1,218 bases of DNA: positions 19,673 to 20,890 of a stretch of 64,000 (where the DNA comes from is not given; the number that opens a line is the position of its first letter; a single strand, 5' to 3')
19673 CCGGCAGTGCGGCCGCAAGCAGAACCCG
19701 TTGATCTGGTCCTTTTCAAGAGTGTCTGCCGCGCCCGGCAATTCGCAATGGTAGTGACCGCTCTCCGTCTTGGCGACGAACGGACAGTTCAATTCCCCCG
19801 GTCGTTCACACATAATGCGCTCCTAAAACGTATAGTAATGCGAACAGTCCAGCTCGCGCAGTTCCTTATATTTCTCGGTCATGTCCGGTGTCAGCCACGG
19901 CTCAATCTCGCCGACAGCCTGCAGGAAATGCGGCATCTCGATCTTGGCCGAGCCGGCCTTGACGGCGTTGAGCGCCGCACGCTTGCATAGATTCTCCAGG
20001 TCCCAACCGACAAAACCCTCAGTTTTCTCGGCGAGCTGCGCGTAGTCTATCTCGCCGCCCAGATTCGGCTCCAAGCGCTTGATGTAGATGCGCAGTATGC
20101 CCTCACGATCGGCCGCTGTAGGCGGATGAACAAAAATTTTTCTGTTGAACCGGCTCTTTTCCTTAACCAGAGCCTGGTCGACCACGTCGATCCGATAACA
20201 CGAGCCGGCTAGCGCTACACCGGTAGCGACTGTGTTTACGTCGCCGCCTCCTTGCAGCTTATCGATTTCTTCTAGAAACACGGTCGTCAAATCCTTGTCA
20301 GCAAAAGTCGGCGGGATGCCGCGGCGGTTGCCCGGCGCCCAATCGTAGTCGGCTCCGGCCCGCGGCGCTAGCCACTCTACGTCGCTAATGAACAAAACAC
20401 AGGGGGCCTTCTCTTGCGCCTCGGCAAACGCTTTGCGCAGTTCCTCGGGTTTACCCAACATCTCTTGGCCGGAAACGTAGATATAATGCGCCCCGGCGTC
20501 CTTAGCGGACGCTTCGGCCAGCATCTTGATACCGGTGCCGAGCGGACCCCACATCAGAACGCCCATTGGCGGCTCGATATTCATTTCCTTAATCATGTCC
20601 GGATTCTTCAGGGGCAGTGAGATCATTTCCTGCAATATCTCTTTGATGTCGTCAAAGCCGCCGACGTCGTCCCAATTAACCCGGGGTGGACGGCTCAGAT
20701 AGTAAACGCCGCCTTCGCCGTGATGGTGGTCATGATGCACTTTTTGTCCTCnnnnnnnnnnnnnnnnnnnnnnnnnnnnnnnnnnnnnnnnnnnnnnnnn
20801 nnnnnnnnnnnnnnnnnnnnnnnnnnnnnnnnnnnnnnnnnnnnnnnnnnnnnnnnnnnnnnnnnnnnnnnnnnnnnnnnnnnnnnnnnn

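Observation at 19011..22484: Compact five-gene operon: two U32 paralogs, a pseudo-AAA+ protein, a Cys/His-rich mini-protein and a nitroreductase; possible uncharacterised O2-independent hydroxylation/modification system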

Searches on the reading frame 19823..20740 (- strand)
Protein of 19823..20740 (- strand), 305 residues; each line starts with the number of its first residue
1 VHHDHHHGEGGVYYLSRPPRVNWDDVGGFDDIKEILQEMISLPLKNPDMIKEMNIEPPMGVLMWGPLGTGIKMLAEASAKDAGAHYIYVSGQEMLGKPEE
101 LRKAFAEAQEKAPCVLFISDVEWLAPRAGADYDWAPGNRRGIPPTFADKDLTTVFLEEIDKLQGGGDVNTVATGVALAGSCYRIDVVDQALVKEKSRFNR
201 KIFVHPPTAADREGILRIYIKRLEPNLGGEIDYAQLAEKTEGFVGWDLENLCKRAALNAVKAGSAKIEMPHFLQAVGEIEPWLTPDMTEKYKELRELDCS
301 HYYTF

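Call 3: search_protein_families(library=pfam, proteins=[window:19823-20740:-], max_evalue=0.1)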
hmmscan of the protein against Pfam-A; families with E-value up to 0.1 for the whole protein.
window:19823-20740:- (305 aa): 3 families
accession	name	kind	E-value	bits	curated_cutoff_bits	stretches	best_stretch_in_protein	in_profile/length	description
PF00004.35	AAA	-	9e-15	55.7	21.2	1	61-204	1-129/131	ATPase family associated with various cellular activities (AAA)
PF17862.7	AAA_lid_3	-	2.3e-14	53.1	27.2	1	231-273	2-44/45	AAA+ lid domain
PF16934.11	Mersacidin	-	0.041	14.1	27.6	1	156-173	10-27/34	Two-component Enterococcus faecalis cytolysin (EFC)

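Call 4: search_protein_families(library=ncbifam, proteins=[window:19823-20740:-], max_evalue=0.1)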
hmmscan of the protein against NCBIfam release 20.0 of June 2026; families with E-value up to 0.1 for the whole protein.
window:19823-20740:- (305 aa): 11 families
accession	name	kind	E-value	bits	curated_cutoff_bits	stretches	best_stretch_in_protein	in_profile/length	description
TIGR01243.1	CDC48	subfamily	3.9e-45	154.4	802.65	1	19-294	448-725/733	CDC48 family AAA ATPase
NF003069.1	PRK03992.1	subfamily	2.8e-43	148.5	500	1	17-279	124-372/379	proteasome-activating nucleotidase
TIGR01242.2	TIGR01242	subfamily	4.6e-43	147.6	500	1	17-279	107-355/362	proteasome-activating nucleotidase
NF047747.1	PrtsmActNtasePan2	equivalog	4e-36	125.1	700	1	17-280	144-393/397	proteasome-activating nucleotidase Pan2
TIGR01241.2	FtsH_fam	equivalog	6.8e-36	124.2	600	1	19-277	157-400/598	ATP-dependent zinc metalloprotease FtsH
NF047748.1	PrtsmActNtasePan1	equivalog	1.1e-35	123.5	750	1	16-280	140-390/405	proteasome-activating nucleotidase Pan1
NF008004.0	PRK10733.1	equivalog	1.5e-25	89.3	1008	1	22-276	150-389/644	ATP-dependent zinc metalloprotease FtsH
NF041006.2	cell_div_CdvC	equivalog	4.7e-23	81.7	650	1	16-291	95-361/370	cell division protein CdvC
TIGR03689.1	pup_AAA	equivalog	7.1e-14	51.4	504.75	1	17-83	175-241/512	proteasome ATPase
NF042959.1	IteA_antiphage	equivalog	6e-10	38.8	510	2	32-126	100-197/367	anti-phage ATPase IteA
TIGR00635.1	ruvB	equivalog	0.087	11.8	299.05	0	56-126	28-95/305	Holliday junction branch migration DNA helicase RuvB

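Call 24: find_homologous_proteins(query=window:19823-20740:-)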
Query window:19823-20740:- (305 aa): 360 proteins with E <= 0.001 among 1826 candidates; the best 120 are listed.
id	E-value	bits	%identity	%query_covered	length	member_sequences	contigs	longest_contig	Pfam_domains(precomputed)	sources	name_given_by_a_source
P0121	4.6e-209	711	100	100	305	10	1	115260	PF00004.36,PF17862.8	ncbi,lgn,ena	-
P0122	1.3e-177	608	85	98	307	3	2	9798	PF00004.36,PF17862.8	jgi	jgi:transitional endoplasmic reticulum ATPase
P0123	1.2e-176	604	85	100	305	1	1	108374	PF00004.36,PF17862.8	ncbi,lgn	-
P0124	2.2e-175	600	85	100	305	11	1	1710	PF00004.36,PF17862.8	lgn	-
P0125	6.6e-175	599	84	100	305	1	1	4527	PF00004.36,PF17862.8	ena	-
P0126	3.7e-171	586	82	100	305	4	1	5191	PF00004.36,PF17862.8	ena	-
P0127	5.6e-171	586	81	100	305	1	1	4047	PF00004.36,PF17862.8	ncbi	ncbi:MAG: ATP-binding protein [Actinomycetota bacterium]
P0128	2.6e-170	584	83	100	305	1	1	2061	PF00004.36,PF17862.8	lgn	-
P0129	2.1e-164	564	80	100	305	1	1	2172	PF00004.36,PF17862.8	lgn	-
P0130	5.1e-158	543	75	100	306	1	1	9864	PF00004.36,PF17862.8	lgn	-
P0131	6.0e-155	533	75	96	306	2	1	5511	PF00004.36,PF17862.8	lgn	-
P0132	2.8e-154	531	74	96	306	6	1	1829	PF00004.36,PF17862.8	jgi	-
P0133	9.4e-148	509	71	97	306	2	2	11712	PF00004.36,PF17862.8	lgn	-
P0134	6.8e-145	500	71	98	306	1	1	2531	PF00004.36,PF17862.8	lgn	-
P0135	2.7e-143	495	71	100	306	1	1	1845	PF00004.36,PF17862.8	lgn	-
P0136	3.3e-143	495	70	100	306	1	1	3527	PF00004.36,PF17862.8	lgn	-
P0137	2.5e-141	488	70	100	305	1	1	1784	PF00004.36,PF17862.8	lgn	-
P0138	1.4e-139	483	71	97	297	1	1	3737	PF00004.36,PF17862.8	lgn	-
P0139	3.4e-117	409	57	98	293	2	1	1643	PF00004.36,PF17862.8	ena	-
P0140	3.5e-117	409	60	96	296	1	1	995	PF00004.36,PF17862.8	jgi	-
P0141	3.9e-117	409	61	96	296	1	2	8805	PF00004.36,PF17862.8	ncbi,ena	-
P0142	5.4e-117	408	58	98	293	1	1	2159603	PF00004.36,PF17862.8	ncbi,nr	ncbi:MAG: AAA family ATPase [bacterium]|nr:MAG: AAA family ATPase [bacterium]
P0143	8.6e-117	408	60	98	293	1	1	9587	PF00004.36,PF17862.8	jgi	-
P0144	2.5e-116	406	59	98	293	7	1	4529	PF00004.36,PF17862.8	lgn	-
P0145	2.7e-116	406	61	96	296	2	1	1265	PF00004.36,PF17862.8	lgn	-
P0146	3.3e-116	406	59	98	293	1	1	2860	PF00004.36,PF17862.8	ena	-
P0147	7.3e-116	405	58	98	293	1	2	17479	PF00004.36,PF17862.8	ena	-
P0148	1.0e-115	404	58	98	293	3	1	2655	PF00004.36,PF17862.8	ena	-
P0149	1.1e-115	404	58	98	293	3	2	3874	PF00004.36,PF17862.8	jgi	jgi:transitional endoplasmic reticulum ATPase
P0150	1.4e-115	404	57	98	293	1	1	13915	PF00004.36,PF17862.8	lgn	-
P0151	2.0e-115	403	57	98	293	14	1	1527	PF00004.36,PF17862.8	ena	-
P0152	2.6e-115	403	58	98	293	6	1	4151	PF00004.36,PF17862.8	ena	-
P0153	2.7e-115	403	58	98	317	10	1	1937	PF00004.36,PF17862.8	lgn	-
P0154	2.9e-115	403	59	96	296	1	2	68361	PF00004.36,PF17862.8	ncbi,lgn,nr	ncbi:MAG: AAA family ATPase [Nitrospirae bacterium]|nr:AAA family ATPase [Nitrospirota bacterium] MB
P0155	3.0e-115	403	58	98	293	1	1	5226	PF00004.36,PF17862.8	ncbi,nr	ncbi:MAG: ATP-binding protein [Desulfuromonadales bacterium]|nr:ATP-binding protein [Desulfuromonada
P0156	3.3e-115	403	59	98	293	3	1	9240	PF00004.36,PF17862.8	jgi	-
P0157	3.5e-115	402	58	98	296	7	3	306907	PF00004.36,PF17862.8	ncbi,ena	-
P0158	3.8e-115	402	60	96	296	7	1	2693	PF00004.36,PF17862.8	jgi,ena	-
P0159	7.0e-115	401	61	96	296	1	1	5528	PF00004.36,PF17862.8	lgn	-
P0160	7.2e-115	401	58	98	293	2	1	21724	PF00004.36,PF17862.8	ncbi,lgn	-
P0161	9.7e-115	401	58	98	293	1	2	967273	PF00004.36,PF17862.8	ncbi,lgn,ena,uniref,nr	ncbi:transitional endoplasmic reticulum ATPase [Geoalkalibacter ferrihydriticus]|uniref:AAA+ ATPase 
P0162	1.1e-114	401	58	98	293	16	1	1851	PF00004.36,PF17862.8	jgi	-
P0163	1.7e-114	400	58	98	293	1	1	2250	PF00004.36,PF17862.8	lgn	-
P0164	1.7e-114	400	58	98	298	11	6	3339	PF00004.36,PF17862.8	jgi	jgi:transitional endoplasmic reticulum ATPase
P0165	1.9e-114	400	58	98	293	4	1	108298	PF00004.36,PF17862.8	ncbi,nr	ncbi:MAG: hypothetical protein C0616_07355 [Desulfuromonas sp.]|nr:MAG: hypothetical protein C0616_0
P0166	2.1e-114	400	57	98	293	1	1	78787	PF00004.36,PF17862.8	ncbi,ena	-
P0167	2.2e-114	400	57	98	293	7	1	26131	PF00004.36,PF17862.8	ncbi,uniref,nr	ncbi:AAA family ATPase [Geothermobacter hydrogeniphilus]|uniref:ATPase family associated with variou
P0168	2.6e-114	400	58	98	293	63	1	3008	PF00004.36,PF17862.8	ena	-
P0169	3.1e-114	399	58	96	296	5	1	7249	PF00004.36,PF17862.8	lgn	-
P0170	3.7e-114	399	57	98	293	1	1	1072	PF00004.36,PF17862.8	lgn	-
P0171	4.4e-114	399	56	98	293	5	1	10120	PF00004.36,PF17862.8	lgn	-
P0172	5.1e-114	399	58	98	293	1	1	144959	PF00004.36,PF17862.8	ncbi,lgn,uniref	ncbi:AAA family ATPase [Geoalkalibacter halelectricus]|uniref:AAA family ATPase n=1 Tax=Geoalkalibac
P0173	5.3e-114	399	60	96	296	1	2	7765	PF00004.36,PF17862.8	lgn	-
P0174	6.9e-114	398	58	98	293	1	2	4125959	PF23902.1,PF00004.36,PF17862.8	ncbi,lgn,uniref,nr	ncbi:AAA family ATPase [Geoalkalibacter halelectricus]|uniref:ATP-binding protein n=1 Tax=Geoalkalib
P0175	1.0e-113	398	57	98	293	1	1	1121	PF00004.36,PF17862.8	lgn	-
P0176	1.3e-113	397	57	98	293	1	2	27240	PF00004.36,PF17862.8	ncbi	-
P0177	1.3e-113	397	58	98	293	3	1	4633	PF00004.36,PF17862.8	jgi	jgi:transitional endoplasmic reticulum ATPase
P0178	1.3e-113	397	57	98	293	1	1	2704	PF00004.36,PF17862.8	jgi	jgi:transitional endoplasmic reticulum ATPase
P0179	1.4e-113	397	58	98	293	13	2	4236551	PF00004.36,PF17862.8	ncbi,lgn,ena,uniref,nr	ncbi:AAA family ATPase [Deferrisoma camini]|uniref:AAA family ATPase n=1 Tax=Deferrisoma camini TaxI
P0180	1.5e-113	397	55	98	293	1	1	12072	PF00004.36,PF17862.8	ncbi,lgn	-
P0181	1.6e-113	397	58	98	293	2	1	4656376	PF00004.36,PF17862.8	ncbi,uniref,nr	ncbi:hypothetical protein DESUT3_30140 [Desulfuromonas versatilis]|uniref:AAA family ATPase n=1 Tax=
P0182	1.7e-113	397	58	96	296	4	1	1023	PF00004.36,PF17862.8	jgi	jgi:ATP-dependent 26S proteasome regulatory subunit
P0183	1.9e-113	397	58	98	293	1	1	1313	PF00004.36,PF17862.8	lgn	-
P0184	1.9e-113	397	58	98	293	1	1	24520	PF00004.36,PF17862.8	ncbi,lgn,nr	ncbi:MAG: ATP-binding protein [Desulfuromonadales bacterium]|nr:ATP-binding protein [Desulfuromonada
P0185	2.0e-113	397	59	98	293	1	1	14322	PF00004.36,PF17862.8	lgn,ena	-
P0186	2.0e-113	397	56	98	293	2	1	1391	PF00004.36,PF17862.8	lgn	-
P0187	2.8e-113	396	58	98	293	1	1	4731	PF00004.36,PF17862.8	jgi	-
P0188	3.4e-113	396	58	98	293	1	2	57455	PF00004.36,PF17862.8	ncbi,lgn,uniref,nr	ncbi:AAA family ATPase [Geoalkalibacter sp.]|uniref:AAA family ATPase n=1 Tax=Geoalkalibacter sp. Ta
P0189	3.8e-113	396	58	98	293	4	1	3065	PF00004.36,PF17862.8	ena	-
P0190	3.9e-113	396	57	98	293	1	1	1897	PF00004.36,PF17862.8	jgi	jgi:SpoVK/Ycf46/Vps4 family AAA+-type ATPase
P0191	4.3e-113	396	58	98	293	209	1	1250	PF00004.36,PF17862.8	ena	-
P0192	5.0e-113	395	56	98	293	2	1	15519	PF00004.36,PF17862.8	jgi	jgi:transitional endoplasmic reticulum ATPase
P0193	6.8e-113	395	58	98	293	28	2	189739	PF00004.36,PF17862.8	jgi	jgi:transitional endoplasmic reticulum ATPase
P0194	7.2e-113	395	58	96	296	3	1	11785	PF00004.36,PF17862.8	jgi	jgi:SpoVK/Ycf46/Vps4 family AAA+-type ATPase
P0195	7.5e-113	395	60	96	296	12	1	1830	PF00004.36,PF17862.8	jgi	jgi:transitional endoplasmic reticulum ATPase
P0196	1.0e-112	394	57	98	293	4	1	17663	PF23902.1,PF00004.36,PF17862.8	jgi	jgi:transitional endoplasmic reticulum ATPase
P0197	1.0e-112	394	58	98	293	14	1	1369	PF00004.36,PF17862.8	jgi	-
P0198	1.1e-112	394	58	98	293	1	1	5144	PF00004.36,PF17862.8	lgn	-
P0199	1.1e-112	394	58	98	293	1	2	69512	PF23902.1,PF00004.36,PF17862.8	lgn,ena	-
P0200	1.2e-112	394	57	98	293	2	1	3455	PF00004.36,PF17862.8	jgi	-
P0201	1.5e-112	394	59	96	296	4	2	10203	PF00004.36,PF17862.8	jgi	-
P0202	1.5e-112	394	56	98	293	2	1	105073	PF00004.36,PF17862.8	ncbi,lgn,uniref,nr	ncbi:transitional endoplasmic reticulum ATPase [Geothermobacter ehrlichii]|uniref:Transitional endop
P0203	2.0e-112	393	59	98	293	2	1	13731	PF00004.36,PF17862.8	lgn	-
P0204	2.1e-112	393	58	98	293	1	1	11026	PF00004.36,PF17862.8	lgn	-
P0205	2.2e-112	393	57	98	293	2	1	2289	PF00004.36,PF17862.8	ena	-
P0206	2.2e-112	393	57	98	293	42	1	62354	PF00004.36,PF17862.8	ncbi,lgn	-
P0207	2.6e-112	393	56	98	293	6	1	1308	PF00004.36,PF17862.8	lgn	-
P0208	2.7e-112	393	57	98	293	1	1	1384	PF00004.36,PF17862.8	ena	-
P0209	2.7e-112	393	58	98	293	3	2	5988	PF00004.36,PF17862.8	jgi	jgi:transitional endoplasmic reticulum ATPase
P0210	3.5e-112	393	57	98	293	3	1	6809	PF00004.36,PF17862.8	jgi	-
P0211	3.5e-112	393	57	98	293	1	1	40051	PF00004.36,PF17862.8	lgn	-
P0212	4.5e-112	392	56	100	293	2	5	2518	PF00004.36,PF17862.8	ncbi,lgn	-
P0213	4.6e-112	392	57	100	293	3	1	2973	PF00004.36,PF17862.8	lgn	-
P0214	4.6e-112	392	57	98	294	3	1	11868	PF00004.36,PF17862.8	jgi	jgi:transitional endoplasmic reticulum ATPase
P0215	5.5e-112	392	57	98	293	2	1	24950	PF00004.36,PF17862.8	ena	-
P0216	5.6e-112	392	57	98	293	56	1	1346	PF00004.36,PF17862.8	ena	-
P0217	7.6e-112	392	60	96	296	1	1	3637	PF00004.36,PF17862.8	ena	-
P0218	8.9e-112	391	58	98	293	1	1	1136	PF00004.36,PF17862.8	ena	-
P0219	9.9e-112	391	57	98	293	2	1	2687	PF00004.36,PF17862.8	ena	-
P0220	1.0e-111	391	57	98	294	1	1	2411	PF00004.36,PF17862.8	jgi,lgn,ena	-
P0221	1.4e-111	391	57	98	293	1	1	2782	PF00004.36,PF17862.8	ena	-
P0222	1.4e-111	391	58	98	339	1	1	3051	PF00004.36,PF17862.8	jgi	jgi:transitional endoplasmic reticulum ATPase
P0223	1.7e-111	390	57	98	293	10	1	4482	PF23902.1,PF00004.36,PF17862.8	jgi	jgi:transitional endoplasmic reticulum ATPase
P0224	2.8e-111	390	57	98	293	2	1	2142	PF00004.36,PF17862.8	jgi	jgi:transitional endoplasmic reticulum ATPase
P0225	2.9e-111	390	59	96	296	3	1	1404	PF00004.36,PF17862.8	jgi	-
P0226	3.4e-111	389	55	98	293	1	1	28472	PF00004.36,PF17862.8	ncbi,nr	ncbi:MAG: hypothetical protein C0609_00610 [Deltaproteobacteria bacterium]|nr:MAG: hypothetical prot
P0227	4.6e-111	389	58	98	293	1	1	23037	PF00004.36,PF17862.8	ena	-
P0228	5.4e-111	389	57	98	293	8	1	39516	PF23902.1,PF00004.36,PF17862.8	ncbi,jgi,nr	ncbi:MAG: ATP-binding protein [Desulfuromonadaceae bacterium]|nr:ATP-binding protein [Desulfuromonad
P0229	5.8e-111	389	56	98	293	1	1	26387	PF00004.36,PF17862.8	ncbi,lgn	ncbi:MAG: hypothetical protein Kow0092_18140 [Deferrisomatales bacterium]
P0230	7.9e-111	388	57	98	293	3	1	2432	PF00004.36,PF17862.8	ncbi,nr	ncbi:MAG: AAA family ATPase [Proteobacteria bacterium]|nr:AAA family ATPase [Pseudomonadota bacteriu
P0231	8.4e-111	388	57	98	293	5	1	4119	PF00004.36,PF17862.8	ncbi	-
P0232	8.8e-111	388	55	98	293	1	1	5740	PF00004.36,PF17862.8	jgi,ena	-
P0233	9.1e-111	388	54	98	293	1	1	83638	PF00004.36,PF17862.8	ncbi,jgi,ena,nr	ncbi:MAG: hypothetical protein C0608_08230 [Deltaproteobacteria bacterium]|nr:MAG: hypothetical prot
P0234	1.2e-110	388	56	98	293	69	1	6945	PF00004.36,PF17862.8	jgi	-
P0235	1.2e-110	388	57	98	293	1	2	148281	PF00004.36,PF17862.8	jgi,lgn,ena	-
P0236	1.2e-110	388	57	100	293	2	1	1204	PF00004.36,PF17862.8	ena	-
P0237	1.2e-110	388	54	98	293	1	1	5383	PF00004.36,PF17862.8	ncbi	-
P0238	1.6e-110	387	57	98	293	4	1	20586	PF00004.36,PF17862.8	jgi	-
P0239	1.7e-110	387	57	100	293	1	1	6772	PF00004.36,PF17862.8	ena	-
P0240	2.4e-110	387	57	98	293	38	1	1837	PF23902.1,PF00004.36,PF17862.8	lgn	-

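Call 25: find_encoding_contigs(protein=P0179, flank=8000, max_places=2)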
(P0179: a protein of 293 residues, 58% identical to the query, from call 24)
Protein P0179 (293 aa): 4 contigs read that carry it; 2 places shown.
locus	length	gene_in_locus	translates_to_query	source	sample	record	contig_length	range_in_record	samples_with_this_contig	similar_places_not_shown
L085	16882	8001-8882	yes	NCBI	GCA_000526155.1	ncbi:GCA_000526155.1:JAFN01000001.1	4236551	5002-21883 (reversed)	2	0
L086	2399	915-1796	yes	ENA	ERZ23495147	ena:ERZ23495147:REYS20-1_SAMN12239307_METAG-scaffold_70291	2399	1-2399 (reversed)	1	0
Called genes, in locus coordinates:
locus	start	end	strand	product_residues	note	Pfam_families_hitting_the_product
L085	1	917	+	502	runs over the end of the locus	PF14522:Cytochrome_C7 (faint), PF02085:Cytochrom_CIII (faint), PF14537:Cytochrom_c3_2 (weak), PF22113:Mtrc-MtrF_II-IV_dom (faint), PF09699:Paired_CXXCH_1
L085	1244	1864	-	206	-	PF02954:HTH_8, PF13556:HTH_30 (weak)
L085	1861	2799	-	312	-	PF01207:Dus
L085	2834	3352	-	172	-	PF00578:AhpC-TSA, PF08534:Redoxin, PF13098:Thioredoxin_2 (weak), PF13905:Thioredoxin_8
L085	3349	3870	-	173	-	PF00578:AhpC-TSA, PF08534:Redoxin, PF13098:Thioredoxin_2 (weak), PF13905:Thioredoxin_8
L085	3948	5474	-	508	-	PF09699:Paired_CXXCH_1 (faint), PF13435:Cytochrome_C554 (faint), PF14522:Cytochrome_C7 (faint), PF14537:Cytochrom_c3_2 (faint), PF22113:Mtrc-MtrF_II-IV_dom (faint)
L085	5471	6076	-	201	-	-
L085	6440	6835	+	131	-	-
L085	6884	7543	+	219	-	PF00072:Response_reg, PF13936:HTH_38, PF00196:GerE, PF04545:Sigma70_r4 (faint)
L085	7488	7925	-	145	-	PF00011:HSP20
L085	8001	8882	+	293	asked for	PF00004:AAA, PF17862:AAA_lid_3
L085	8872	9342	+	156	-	PF02663:FmdE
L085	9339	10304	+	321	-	PF03773:ArsP_1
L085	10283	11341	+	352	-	PF10670:DUF4198 (faint), PF13620:CarboxypepD_reg (weak)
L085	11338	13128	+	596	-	PF05048:NosD (weak), PF13229:Beta_helix (weak), PF01011:PQQ (faint), PF13570:Beta-prop_ACSF4, PF13360:PQQ_2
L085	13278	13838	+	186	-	PF04069:OpuAC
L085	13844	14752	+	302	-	PF04015:DUF362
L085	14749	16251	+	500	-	PF12801:Fer4_5, PF13183:Fer4_8 (faint), PF12801:Fer4_5, PF13237:Fer4_10 (faint), PF13484:Fer4_16 (faint), PF13187:Fer4_9 (weak), PF00037:Fer4 (weak), PF12838:Fer4_7, +3 more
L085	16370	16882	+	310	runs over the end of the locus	PF00291:PALP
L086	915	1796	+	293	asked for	PF00004:AAA, PF17862:AAA_lid_3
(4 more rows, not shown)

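Call 26: find_encoding_contigs(protein=P0154, flank=8000, max_places=2)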
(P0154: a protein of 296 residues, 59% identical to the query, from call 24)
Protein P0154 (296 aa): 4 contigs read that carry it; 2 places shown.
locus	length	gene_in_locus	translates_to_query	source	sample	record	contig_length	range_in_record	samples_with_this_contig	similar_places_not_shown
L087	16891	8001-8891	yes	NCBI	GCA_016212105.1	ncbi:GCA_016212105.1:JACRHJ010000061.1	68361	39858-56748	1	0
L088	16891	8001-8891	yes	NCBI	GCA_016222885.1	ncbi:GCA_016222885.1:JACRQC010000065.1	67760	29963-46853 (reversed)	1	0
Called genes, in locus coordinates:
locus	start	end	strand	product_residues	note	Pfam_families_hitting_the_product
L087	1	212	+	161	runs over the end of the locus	PF00011:HSP20, PF17886:ArsA_HSP20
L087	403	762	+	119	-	PF21157:DksA_N, PF01258:zf-dskA_traR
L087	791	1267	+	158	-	PF03358:FMN_red, PF12641:Flavodoxin_3 (weak), PF12724:Flavodoxin_5, PF00258:Flavodoxin_1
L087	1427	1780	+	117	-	PF01909:NTP_transf_2, PF18765:Polbeta (weak)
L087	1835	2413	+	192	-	PF01613:Flavin_Reduct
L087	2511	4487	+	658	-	PF13424:TPR_12 (faint), PF13428:TPR_14 (faint), PF00515:TPR_1 (faint), PF07719:TPR_2 (faint), PF14559:TPR_19 (faint), PF13414:TPR_11, PF13432:TPR_16 (weak), PF13431:TPR_17 (weak), +3 more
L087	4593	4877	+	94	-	-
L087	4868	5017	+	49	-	-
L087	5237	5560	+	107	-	-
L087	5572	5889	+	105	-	-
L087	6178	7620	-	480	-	-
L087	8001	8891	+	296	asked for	PF00004:AAA, PF17862:AAA_lid_3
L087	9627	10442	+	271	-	PF10670:DUF4198 (faint), PF13620:CarboxypepD_reg (weak)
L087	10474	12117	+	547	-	PF01839:FG-GAP (faint), PF13517:FG-GAP_3, PF07593:UnbV_ASPIC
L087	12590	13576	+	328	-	PF13620:CarboxypepD_reg (faint)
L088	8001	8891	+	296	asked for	PF00004:AAA, PF17862:AAA_lid_3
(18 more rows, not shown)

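Call 46: search_protein_families(library=pfam, proteins=[P0174, L085:8872-9342:+], max_evalue=0.01)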
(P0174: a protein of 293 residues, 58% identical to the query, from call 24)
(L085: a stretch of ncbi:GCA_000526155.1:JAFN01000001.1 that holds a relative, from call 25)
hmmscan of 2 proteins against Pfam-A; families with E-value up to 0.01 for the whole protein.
P0174 (293 aa): 3 families
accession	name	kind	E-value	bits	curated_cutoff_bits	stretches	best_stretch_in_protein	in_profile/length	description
PF00004.35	AAA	-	1e-15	58.7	21.2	1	57-193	1-129/131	ATPase family associated with various cellular activities (AAA)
PF17862.7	AAA_lid_3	-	6.4e-12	45.2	27.2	1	218-262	1-45/45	AAA+ lid domain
PF23902.1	AAA_lid_PRS2_C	-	1.3e-05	25.6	34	1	199-267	2-70/73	PRS2 AAA+ lid C-terminal domain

L085:8872-9342:+ (156 aa): 1 family
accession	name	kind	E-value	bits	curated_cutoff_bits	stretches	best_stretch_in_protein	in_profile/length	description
PF02663.19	FmdE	-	7.8e-21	75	22.9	1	17-149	1-131/133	FmdE, Molybdenum formylmethanofuran dehydrogenase operon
